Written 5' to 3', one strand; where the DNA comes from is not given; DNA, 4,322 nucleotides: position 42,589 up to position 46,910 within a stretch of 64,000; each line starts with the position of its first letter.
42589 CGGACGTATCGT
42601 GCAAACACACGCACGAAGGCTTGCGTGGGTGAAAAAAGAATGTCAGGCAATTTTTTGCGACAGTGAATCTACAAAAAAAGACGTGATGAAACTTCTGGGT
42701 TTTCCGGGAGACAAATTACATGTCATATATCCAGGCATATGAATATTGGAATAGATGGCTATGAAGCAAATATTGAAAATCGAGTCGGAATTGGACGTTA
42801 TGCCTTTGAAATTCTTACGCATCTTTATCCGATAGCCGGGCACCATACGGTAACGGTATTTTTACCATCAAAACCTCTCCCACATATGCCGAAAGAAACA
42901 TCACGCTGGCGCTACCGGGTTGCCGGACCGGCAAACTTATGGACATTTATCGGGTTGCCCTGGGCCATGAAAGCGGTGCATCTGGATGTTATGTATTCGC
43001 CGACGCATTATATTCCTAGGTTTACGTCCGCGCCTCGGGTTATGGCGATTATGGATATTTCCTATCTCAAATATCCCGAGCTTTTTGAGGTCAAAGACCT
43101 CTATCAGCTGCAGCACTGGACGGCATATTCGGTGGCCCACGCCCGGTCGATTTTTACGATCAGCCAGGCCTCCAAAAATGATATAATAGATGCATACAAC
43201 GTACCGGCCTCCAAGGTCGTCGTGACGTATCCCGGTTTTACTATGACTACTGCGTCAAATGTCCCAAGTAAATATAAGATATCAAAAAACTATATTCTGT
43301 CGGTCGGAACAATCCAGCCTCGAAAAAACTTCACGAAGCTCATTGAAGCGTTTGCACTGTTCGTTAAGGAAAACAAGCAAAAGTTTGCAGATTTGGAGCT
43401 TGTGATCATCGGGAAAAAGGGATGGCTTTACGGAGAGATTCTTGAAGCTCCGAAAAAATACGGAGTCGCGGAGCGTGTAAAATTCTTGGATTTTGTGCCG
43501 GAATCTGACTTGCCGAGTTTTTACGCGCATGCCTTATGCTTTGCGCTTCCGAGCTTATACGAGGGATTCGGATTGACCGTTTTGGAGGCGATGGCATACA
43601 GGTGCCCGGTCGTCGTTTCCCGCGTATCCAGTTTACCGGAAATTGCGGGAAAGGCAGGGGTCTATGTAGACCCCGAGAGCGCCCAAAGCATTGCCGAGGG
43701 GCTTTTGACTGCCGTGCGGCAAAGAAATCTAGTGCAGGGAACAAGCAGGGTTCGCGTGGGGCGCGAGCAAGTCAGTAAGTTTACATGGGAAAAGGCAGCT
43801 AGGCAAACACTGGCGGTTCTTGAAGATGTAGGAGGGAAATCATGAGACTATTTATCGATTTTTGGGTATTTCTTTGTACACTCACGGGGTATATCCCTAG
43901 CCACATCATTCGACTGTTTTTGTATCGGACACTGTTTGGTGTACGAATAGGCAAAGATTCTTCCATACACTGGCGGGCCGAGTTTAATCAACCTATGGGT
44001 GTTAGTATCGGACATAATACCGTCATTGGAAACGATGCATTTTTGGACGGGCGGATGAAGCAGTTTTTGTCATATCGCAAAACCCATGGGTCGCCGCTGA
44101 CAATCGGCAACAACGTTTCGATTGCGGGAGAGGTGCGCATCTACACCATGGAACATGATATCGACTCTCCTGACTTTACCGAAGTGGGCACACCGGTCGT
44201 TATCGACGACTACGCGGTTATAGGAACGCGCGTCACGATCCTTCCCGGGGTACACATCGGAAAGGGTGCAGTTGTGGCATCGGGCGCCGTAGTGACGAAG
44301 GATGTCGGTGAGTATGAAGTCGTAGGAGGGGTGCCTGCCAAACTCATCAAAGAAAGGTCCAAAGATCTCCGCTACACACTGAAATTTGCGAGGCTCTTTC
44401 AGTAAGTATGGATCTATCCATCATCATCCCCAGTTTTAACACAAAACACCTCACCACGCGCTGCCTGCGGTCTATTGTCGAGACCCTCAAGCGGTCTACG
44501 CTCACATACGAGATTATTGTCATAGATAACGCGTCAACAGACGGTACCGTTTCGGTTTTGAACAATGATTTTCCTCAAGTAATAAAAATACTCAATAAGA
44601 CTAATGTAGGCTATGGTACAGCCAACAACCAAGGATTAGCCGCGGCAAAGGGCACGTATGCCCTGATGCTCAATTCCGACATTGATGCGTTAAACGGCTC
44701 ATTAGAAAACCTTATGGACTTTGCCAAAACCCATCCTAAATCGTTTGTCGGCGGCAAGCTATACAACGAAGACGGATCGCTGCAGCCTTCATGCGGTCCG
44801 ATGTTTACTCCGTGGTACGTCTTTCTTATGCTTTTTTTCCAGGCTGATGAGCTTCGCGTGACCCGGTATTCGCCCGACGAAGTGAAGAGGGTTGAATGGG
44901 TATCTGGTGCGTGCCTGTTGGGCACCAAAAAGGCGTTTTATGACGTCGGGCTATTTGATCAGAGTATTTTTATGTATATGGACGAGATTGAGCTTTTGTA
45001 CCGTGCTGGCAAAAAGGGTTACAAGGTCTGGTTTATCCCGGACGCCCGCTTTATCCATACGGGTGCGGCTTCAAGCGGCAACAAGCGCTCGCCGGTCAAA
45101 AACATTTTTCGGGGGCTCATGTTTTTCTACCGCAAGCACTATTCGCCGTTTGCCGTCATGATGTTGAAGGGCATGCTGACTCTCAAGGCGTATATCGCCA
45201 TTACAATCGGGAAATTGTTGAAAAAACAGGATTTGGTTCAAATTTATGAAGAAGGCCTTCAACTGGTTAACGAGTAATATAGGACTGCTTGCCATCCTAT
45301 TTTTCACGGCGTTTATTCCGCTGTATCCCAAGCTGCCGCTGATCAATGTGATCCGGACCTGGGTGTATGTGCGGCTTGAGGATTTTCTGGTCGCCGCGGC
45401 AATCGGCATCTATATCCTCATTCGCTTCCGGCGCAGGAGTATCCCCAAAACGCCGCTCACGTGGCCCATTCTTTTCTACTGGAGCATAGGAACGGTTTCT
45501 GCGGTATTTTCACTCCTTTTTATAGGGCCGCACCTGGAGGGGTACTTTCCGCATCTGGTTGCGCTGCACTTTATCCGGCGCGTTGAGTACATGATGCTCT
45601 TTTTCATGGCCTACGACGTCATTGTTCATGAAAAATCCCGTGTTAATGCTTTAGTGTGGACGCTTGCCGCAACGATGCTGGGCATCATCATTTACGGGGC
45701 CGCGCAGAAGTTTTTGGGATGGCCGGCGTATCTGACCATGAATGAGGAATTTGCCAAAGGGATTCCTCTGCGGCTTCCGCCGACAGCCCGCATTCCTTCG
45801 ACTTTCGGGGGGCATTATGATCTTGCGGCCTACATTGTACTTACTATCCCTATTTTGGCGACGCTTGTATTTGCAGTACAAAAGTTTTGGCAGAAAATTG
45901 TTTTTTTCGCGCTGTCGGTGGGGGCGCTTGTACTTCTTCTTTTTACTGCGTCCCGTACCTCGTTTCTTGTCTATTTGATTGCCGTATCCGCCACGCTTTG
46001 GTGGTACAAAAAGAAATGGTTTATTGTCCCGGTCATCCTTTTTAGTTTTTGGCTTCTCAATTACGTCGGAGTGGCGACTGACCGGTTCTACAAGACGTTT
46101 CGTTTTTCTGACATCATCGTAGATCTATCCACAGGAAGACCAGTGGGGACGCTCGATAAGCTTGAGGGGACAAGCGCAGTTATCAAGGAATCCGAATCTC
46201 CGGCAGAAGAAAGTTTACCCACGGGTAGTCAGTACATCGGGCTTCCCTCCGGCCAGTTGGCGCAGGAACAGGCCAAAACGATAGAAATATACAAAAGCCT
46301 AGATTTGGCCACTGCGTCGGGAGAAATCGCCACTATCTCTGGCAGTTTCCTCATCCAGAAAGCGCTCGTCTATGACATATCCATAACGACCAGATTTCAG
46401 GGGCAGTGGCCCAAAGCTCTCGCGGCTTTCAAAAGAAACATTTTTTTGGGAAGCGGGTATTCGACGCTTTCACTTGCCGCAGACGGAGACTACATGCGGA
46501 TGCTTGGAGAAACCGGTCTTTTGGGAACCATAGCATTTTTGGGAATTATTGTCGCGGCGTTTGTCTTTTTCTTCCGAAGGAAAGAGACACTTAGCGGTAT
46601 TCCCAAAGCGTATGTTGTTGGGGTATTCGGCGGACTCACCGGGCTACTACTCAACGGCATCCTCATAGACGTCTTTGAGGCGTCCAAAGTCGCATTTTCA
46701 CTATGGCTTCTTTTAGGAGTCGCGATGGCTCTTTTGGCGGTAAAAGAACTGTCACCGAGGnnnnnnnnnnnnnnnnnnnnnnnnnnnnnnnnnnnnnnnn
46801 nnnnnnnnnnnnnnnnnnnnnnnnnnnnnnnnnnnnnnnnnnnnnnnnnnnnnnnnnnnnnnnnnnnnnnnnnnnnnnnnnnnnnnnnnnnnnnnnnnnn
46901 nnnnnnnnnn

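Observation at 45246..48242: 998-aa fusion of an O-antigen-ligase/polymerase-like domain with a second GT-C-like membrane domain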

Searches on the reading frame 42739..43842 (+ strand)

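Call 10: search_protein_families(library=pfam, proteins=[window:42739-43842:+], max_evalue=0.01)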
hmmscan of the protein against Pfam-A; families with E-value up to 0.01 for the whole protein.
window:42739-43842:+ (368 aa): 5 families
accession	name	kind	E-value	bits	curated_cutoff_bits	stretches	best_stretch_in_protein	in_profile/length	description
PF00534.26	Glycos_transf_1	-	5.2e-34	117.7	26.4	1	182-331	14-161/172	Glycosyl transferases group 1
PF13692.12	Glyco_trans_1_4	-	1.5e-29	103.5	27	1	184-325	2-139/142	Glycosyl transferases group 1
PF20706.3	GT4-conflict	-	1.1e-10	41.6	26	1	155-313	169-327/385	Family 4 Glycosyltransferase in conflict systems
PF13439.12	Glyco_transf_4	-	7.9e-06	26.4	28.5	1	17-166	3-165/170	Glycosyltransferase Family 4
PF13524.12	Glyco_trans_1_2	-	0.0027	18.1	25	1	212-357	9-142/144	Glycosyl transferase-like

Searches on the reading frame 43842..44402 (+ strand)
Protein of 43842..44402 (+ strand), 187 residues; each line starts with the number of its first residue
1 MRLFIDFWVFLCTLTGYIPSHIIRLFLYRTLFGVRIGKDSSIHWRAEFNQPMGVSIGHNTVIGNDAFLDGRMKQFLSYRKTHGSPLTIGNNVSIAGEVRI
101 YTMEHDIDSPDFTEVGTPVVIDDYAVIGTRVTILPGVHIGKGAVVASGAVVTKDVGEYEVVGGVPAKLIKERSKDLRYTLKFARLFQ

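Call 10: search_protein_families(library=pfam, proteins=[window:43842-44402:+], max_evalue=0.01)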
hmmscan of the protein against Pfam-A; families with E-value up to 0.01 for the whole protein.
window:43842-44402:+ (187 aa): 3 families
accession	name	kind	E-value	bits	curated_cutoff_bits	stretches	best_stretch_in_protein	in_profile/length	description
PF00132.30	Hexapep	-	1.7e-12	46.9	27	1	119-153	2-36/36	Bacterial transferase hexapeptide (six repeats)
PF14602.12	Hexapep_2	-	1.3e-09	38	27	1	118-153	1-34/34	Hexapeptide repeat of succinyl-transferase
PF25084.1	LbH_EIF2B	-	0.00023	21.6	54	0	87-155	40-103/105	EIF2B subunit epsilon LbH domain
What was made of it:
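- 43842..44405 (+): Hexapeptide-repeat acetyltransferase of the operon. Pfam (call 10).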

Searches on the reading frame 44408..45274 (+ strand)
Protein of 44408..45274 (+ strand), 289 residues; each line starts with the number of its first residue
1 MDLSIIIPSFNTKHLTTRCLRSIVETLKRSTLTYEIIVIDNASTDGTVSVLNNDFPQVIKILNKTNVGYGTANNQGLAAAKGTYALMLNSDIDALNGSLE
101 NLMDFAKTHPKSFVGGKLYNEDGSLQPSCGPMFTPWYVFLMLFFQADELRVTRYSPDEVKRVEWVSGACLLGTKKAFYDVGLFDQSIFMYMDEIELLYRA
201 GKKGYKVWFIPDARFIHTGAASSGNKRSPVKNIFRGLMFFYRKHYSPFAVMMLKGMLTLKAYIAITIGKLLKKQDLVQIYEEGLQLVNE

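Call 10: search_protein_families(library=pfam, proteins=[window:44408-45274:+], max_evalue=0.01)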
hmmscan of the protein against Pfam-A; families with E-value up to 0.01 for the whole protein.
window:44408-45274:+ (289 aa): 3 families
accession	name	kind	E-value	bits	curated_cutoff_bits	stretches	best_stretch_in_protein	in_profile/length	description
PF00535.33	Glycos_transf_2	-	6.5e-24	85.2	23.3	1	4-123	1-120/168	Glycosyl transferase family 2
PF13641.12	Glyco_tranf_2_3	-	2.3e-11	44.6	27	1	3-218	3-212/230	Glycosyltransferase like family 2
PF10111.15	Glyco_tranf_2_2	-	0.0092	15.9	27.3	0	24-94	16-94/276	Glycosyltransferase like family 2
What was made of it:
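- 44408..45277 (+): Upstream GT2 glycosyltransferase. Its end overlaps the fusion's start by 32 nt. Pfam PF00535 (call 10).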

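Call 44: search_protein_families(library=ncbifam, proteins=[window:44408-45274:+], max_evalue=0.001)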
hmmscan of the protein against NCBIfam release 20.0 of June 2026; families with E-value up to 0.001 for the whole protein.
window:44408-45274:+ (289 aa): 21 families
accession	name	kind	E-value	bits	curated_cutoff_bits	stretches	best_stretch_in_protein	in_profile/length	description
NF041875.1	EPS_EpsD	equivalog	2.2e-21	76.6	370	1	3-219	1-208/325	exopolysaccharide biosynthesis glycosyltransferase EpsD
TIGR03965.1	mycofact_glyco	equivalog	2.5e-14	53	280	1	2-104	75-177/467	mycofactocin biosynthesis glycosyltransferase MftF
NF007482.0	PRK10073.1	equivalog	1.7e-13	50.3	423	1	2-108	7-112/334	glycosyltransferase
NF038302.1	EPS_HpsE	equivalog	1.9e-13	50.1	300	1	1-219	1-224/307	hormogonium polysaccharide biosynthesis glycosyltransferase HpsE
NF047683.1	TeichurnBiosyTuaG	equivalog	1e-12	48.2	400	1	3-123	8-130/252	teichuronic acid biosynthesis protein TuaG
NF050050.1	ProtGlycPglI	equivalog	1.1e-09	38.2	500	1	3-126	4-128/306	GalNAc(5)-diNAcBac-PP-undecaprenol beta-1,3-glucosyltransferase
TIGR04283.1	glyco_like_mftF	equivalog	1.1e-09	38.2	182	1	3-104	1-95/221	TIGR04283 family arsenosugar biosynthesis glycosyltransferase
TIGR04009.1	wcaE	equivalog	1e-08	34.8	369.2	1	2-91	2-92/248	colanic acid biosynthesis glycosyltransferase WcaE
TIGR03937.1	PgaC_IcaA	equivalog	1.1e-08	34.5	422.3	1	3-92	47-136/407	poly-beta-1,6-N-acetyl-D-glucosamine synthase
NF038299.1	EPS_HpsN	equivalog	7.5e-08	31.7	425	0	192-246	195-248/317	hormogonium polysaccharide biosynthesis glycosyltransferase HpsN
TIGR01556.1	rhamnosyltran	subfamily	2e-07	30.5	200.55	0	165-267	149-262/281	rhamnosyltransferase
TIGR03111.1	glyc2_xrt_Gpos1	hypoth_equivalog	6e-07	28.6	363.95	1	3-102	51-152/439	TIGR03111 family XrtG-associated glycosyltransferase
NF007453.0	PRK10018.1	equivalog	6.8e-07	29.2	382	1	3-248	8-236/280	colanic acid biosynthesis glycosyltransferase WcaA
NF053739.1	GlytfEpsEBac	equivalog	8.2e-07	28.3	450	1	3-115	3-116/265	glycosyltransferase EpsE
TIGR04017.1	WcaA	equivalog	2.4e-06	27.4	495.75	1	3-248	7-235/279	colanic acid biosynthesis glycosyltransferase WcaA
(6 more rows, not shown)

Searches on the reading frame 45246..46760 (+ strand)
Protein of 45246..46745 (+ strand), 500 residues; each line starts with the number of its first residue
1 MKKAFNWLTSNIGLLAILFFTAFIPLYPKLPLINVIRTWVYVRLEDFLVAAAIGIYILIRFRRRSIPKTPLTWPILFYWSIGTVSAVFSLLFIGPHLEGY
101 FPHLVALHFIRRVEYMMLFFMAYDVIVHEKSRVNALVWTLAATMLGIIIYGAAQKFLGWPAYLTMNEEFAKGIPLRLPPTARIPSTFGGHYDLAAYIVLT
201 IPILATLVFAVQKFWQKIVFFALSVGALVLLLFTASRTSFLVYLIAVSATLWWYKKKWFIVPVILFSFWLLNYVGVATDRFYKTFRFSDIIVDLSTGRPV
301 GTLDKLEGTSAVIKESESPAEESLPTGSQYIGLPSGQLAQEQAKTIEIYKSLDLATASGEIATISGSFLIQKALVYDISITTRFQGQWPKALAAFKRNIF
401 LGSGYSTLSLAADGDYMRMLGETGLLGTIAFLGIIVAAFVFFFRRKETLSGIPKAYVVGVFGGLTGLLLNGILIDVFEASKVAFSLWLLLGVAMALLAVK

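Call 3: search_protein_families(library=pfam, proteins=[window:45246-46745:+], max_evalue=1)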
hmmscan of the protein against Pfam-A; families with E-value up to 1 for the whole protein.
window:45246-46745:+ (500 aa): 1 family
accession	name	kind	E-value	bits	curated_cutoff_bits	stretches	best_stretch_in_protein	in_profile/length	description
PF04932.20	Wzy_C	-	0.00011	22.5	31.7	1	223-430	2-147/149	O-Antigen ligase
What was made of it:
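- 46059..46490 (+): Large extracytoplasmic loop between TM9 and TM10 (aa 272-415). It carries a ~95-aa beta-rich, low-confidence insertion (aa 284-378), the TTR383FQGQWP motif and D413. Pfam match 223-430 spans only 149 profile positions (call 3).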

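Call 84: search_solved_structures(query=A5, max_evalue=10, show_alignments=2)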
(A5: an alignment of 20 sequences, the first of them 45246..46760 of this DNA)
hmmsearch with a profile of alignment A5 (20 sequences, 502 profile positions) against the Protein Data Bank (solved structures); distinct sequences matched with E-value up to 10: 0.
